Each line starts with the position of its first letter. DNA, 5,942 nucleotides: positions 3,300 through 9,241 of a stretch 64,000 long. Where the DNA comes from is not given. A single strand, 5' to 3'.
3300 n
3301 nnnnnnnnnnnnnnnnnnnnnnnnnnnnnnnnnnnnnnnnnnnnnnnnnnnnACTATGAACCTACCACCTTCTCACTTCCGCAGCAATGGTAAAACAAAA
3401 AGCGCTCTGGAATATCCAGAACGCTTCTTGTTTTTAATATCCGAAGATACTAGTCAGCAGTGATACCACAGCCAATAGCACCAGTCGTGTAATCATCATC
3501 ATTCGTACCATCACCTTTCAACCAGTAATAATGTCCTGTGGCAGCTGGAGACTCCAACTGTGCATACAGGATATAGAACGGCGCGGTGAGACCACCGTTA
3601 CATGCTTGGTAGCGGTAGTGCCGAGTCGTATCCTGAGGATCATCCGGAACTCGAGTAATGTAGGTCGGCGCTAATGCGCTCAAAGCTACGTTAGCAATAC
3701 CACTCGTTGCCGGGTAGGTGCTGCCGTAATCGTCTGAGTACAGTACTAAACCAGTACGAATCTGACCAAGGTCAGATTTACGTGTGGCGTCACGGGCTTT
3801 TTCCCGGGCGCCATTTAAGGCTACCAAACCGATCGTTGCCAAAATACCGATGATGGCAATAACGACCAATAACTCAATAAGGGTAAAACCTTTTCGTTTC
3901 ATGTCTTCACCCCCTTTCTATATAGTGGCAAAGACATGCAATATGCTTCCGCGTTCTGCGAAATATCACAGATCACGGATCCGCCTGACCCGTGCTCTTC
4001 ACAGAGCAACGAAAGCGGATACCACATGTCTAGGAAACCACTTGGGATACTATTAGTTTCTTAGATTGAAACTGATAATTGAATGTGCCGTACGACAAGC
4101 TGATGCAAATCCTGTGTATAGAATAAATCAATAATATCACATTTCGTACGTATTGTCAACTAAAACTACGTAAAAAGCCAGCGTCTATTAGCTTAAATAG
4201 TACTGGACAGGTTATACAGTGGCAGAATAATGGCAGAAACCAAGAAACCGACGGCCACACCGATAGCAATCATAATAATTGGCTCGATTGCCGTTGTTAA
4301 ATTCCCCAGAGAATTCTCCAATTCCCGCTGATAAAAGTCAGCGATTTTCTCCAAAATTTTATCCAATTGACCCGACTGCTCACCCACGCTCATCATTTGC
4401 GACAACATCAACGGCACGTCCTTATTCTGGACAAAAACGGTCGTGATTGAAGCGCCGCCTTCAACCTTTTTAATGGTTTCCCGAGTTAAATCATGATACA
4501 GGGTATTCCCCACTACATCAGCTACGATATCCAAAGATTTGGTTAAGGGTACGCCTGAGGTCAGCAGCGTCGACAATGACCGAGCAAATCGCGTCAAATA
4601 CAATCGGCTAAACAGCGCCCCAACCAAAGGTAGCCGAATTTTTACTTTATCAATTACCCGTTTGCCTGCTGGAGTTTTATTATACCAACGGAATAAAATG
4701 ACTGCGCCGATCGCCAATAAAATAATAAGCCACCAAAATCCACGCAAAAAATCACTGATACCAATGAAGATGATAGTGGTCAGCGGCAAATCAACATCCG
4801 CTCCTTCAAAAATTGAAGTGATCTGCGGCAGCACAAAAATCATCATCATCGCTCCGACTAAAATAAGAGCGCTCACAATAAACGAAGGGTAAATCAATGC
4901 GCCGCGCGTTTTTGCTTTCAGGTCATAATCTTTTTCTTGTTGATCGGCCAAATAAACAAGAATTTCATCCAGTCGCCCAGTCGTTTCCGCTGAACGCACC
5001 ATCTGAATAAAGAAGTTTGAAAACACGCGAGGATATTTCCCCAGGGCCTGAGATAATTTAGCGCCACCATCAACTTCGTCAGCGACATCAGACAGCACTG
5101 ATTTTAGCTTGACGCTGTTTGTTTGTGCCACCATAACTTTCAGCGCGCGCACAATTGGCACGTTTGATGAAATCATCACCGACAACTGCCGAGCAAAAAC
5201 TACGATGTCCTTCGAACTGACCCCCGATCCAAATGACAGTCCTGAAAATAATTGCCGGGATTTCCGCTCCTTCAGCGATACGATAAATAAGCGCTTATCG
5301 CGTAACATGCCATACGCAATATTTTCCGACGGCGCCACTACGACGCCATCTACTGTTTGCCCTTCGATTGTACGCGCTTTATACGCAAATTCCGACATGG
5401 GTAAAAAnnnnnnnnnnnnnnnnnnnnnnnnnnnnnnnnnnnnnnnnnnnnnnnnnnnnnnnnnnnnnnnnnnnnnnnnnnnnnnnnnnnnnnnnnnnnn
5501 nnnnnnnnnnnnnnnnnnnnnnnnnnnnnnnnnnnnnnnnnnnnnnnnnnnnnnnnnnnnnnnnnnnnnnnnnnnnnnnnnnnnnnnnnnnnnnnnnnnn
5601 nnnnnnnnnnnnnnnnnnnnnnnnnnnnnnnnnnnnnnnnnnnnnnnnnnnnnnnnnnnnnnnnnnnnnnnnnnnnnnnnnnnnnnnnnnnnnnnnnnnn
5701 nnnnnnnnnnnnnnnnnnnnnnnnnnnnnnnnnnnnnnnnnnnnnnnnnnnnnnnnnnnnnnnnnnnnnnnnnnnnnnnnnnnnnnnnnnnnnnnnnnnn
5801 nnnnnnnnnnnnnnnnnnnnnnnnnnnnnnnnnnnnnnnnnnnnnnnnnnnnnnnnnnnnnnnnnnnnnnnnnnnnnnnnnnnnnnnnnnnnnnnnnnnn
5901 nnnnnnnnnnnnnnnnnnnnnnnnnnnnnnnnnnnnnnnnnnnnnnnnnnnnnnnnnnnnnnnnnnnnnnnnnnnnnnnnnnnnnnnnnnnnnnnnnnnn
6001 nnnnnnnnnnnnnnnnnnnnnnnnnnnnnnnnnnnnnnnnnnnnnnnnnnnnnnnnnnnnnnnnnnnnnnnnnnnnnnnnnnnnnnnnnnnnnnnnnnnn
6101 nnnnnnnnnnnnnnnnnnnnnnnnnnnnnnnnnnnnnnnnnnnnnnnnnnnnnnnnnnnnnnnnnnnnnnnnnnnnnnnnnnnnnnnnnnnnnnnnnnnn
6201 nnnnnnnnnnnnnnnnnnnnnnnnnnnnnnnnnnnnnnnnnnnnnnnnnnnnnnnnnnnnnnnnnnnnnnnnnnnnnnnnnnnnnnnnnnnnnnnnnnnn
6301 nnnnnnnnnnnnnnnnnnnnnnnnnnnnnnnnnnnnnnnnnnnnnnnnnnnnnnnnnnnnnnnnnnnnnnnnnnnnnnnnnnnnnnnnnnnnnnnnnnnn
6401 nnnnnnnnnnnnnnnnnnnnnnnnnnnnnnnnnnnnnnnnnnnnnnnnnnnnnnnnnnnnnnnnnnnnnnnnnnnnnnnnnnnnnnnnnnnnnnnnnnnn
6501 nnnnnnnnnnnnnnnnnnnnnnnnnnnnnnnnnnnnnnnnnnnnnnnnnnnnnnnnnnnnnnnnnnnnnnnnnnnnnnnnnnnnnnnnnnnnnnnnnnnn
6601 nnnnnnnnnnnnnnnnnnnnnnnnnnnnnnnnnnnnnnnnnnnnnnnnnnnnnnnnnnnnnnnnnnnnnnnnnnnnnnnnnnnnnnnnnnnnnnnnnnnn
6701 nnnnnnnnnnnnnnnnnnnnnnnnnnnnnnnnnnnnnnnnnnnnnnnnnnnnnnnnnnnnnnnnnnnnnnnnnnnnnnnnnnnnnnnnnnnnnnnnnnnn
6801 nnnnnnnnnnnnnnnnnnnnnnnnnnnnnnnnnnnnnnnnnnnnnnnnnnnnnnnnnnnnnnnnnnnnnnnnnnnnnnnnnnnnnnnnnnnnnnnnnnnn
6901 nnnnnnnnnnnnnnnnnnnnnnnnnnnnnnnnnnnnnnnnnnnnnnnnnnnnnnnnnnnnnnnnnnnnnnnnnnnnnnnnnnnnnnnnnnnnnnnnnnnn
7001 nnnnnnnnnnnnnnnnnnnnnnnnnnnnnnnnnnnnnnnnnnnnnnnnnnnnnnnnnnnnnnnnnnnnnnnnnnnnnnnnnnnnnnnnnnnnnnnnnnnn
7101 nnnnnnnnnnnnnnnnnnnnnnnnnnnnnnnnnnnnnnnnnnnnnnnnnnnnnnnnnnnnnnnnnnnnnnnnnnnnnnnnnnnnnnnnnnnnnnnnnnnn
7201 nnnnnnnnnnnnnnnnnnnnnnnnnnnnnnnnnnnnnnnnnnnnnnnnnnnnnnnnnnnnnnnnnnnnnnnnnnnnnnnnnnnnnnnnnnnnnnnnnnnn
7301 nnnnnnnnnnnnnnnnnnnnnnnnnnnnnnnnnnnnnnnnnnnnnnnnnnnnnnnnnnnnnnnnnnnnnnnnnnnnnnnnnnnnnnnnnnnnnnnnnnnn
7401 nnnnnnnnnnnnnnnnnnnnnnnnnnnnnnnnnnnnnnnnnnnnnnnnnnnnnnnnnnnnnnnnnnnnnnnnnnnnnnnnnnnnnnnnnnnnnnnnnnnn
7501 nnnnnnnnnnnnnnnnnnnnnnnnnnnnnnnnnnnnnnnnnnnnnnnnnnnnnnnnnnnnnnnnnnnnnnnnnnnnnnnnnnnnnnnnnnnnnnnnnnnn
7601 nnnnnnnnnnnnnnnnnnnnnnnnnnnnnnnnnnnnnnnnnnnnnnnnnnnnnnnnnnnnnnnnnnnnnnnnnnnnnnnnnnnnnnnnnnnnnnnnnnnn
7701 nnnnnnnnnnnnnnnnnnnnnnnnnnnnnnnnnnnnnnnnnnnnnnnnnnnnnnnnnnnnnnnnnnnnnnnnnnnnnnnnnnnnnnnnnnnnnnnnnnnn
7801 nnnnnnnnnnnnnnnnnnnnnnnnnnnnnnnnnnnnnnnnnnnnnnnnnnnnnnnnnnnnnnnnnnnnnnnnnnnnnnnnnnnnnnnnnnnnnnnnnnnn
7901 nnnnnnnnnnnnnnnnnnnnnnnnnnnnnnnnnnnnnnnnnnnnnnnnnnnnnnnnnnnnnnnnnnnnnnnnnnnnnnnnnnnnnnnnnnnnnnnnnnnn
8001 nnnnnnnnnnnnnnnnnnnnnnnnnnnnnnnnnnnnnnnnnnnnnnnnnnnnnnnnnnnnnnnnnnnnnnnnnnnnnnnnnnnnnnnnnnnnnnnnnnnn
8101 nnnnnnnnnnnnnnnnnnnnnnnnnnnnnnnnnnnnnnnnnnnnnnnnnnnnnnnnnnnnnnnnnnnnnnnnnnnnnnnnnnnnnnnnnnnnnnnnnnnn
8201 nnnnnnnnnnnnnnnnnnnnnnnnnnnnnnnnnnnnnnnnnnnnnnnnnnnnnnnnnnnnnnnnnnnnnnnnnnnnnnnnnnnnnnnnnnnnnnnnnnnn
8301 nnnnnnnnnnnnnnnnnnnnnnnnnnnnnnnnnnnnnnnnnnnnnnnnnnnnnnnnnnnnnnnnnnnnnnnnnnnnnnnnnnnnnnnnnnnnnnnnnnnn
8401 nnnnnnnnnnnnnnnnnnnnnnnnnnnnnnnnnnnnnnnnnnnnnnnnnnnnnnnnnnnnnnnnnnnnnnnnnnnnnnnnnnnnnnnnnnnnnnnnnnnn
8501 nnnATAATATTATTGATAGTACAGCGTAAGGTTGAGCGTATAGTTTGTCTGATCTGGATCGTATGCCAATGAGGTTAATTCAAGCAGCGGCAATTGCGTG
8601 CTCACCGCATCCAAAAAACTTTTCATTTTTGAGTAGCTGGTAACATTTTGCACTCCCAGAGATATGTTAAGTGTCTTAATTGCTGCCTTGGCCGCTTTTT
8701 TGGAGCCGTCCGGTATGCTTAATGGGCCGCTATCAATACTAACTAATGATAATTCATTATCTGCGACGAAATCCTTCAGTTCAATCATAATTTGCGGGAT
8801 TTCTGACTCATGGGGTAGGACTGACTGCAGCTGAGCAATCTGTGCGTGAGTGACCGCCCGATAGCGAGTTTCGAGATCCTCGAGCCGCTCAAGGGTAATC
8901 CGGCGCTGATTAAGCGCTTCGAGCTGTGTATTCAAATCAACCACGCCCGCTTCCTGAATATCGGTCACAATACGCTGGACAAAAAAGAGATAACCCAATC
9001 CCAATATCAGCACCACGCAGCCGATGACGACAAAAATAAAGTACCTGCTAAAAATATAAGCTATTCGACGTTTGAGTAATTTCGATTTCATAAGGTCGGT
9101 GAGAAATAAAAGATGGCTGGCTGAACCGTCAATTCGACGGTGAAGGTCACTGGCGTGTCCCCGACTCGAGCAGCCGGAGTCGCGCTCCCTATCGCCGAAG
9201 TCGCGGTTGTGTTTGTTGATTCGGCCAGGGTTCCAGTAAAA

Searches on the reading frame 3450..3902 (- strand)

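Call 11: search_protein_families(library=pfam, proteins=[window:3450-3902:-], max_evalue=0.01)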
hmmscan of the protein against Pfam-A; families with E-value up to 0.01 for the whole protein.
window:3450-3902:- (150 aa): 1 family
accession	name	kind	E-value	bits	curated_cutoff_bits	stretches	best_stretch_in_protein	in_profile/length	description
PF07963.17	N_methyl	-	1.6e-09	37.4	21.2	1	2-25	3-26/27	Prokaryotic N-terminal methylation motif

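Call 22: search_protein_families(library=ncbifam, proteins=[window:3450-3902:-], max_evalue=0.1)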
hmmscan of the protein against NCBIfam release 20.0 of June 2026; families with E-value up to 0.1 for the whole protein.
window:3450-3902:- (150 aa): 18 families
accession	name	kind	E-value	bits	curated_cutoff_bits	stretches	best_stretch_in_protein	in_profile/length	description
TIGR01710.1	typeII_sec_gspG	equivalog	2.1e-11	44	88.85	1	4-102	1-107/134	type II secretion system major pseudopilin GspG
TIGR02532.1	IV_pilin_GFxxxE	domain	5.1e-10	38.8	16.3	1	3-26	1-24/24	prepilin-type N-terminal cleavage/methylation domain-containing protein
TIGR01708.2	typeII_sec_gspH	equivalog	8e-08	32.4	80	1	4-36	2-34/169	type II secretion system minor pseudopilin GspH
NF007862.0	PRK10574.1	equivalog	1.4e-07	31.8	138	1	1-36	2-37/145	prepilin peptidase-dependent pilin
NF041775.1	typeIV_PilA_Myxo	equivalog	2.2e-06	27.8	400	1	3-43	10-50/214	type IV pilin protein PilA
NF007800.0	PRK10506.1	equivalog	5.5e-05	23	158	1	2-37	7-42/163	prepilin peptidase-dependent protein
NF041013.1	T4P_ComGE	equivalog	7.6e-05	22.7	49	1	3-45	3-45/83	competence type IV pilus minor pilin ComGE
NF040999.1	pilin_ComGC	equivalog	7.7e-05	22.8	75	1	4-38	2-36/84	competence type IV pilus major pilin ComGC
TIGR02596.1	TIGR02596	subfamily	0.00037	20.6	70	1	6-31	1-26/196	Verru_Chthon cassette protein D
NF040982.1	ComGD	equivalog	0.0067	16.8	70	1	4-28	2-26/139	competence type IV pilus minor pilin ComGD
TIGR01711.1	gspJ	equivalog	0.0072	16.2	64.85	1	4-33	1-30/192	type II secretion system minor pseudopilin GspJ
TIGR02599.1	TIGR02599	subfamily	0.011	15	256.5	1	5-42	1-38/361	Verru_Chthon cassette protein C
TIGR01707.1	gspI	equivalog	0.013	16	44.35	1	5-31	1-26/101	type II secretion system minor pseudopilin GspI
NF047828.1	T3SSXpsI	equivalog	0.049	13.7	150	1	4-42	2-40/132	type II secretion system protein XpsI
NF009237.0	PRK12587.1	equivalog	0.053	13.5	158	1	11-49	13-51/118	Na+/H+ antiporter subunit G1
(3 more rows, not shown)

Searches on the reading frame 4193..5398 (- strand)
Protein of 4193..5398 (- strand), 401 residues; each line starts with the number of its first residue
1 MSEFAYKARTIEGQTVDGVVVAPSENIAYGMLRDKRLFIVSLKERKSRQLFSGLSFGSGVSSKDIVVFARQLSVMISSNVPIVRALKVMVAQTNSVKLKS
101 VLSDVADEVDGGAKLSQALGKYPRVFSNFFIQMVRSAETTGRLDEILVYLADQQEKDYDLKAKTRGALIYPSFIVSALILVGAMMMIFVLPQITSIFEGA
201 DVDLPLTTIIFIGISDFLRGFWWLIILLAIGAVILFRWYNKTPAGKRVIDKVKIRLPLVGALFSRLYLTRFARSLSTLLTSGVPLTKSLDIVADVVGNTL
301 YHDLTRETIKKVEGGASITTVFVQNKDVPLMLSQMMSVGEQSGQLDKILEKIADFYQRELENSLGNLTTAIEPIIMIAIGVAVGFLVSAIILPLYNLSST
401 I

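Call 11: search_protein_families(library=pfam, proteins=[window:4193-5398:-], max_evalue=0.01)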
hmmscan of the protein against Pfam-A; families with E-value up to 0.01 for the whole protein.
window:4193-5398:- (401 aa): 1 family
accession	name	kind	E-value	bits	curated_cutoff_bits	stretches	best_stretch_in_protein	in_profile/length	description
PF00482.28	T2SSF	-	4.1e-58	195.2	25.2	2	68-191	1-125/125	Type II secretion system (T2SS), protein F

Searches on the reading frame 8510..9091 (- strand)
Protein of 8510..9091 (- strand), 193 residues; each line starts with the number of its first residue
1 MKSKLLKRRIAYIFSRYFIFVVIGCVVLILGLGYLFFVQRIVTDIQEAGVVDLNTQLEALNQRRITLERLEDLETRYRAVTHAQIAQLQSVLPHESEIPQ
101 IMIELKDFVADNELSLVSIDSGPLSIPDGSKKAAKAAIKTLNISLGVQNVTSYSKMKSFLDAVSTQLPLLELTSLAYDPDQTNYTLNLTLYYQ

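Call 11: search_protein_families(library=pfam, proteins=[window:8510-9091:-], max_evalue=0.01)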
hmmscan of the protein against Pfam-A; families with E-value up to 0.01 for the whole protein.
window:8510-9091:- (193 aa): 1 family
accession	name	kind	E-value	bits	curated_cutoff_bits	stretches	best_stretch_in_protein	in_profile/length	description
PF04350.18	PilO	-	0.00032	21.3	22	1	58-183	13-127/145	Pilus assembly protein, PilO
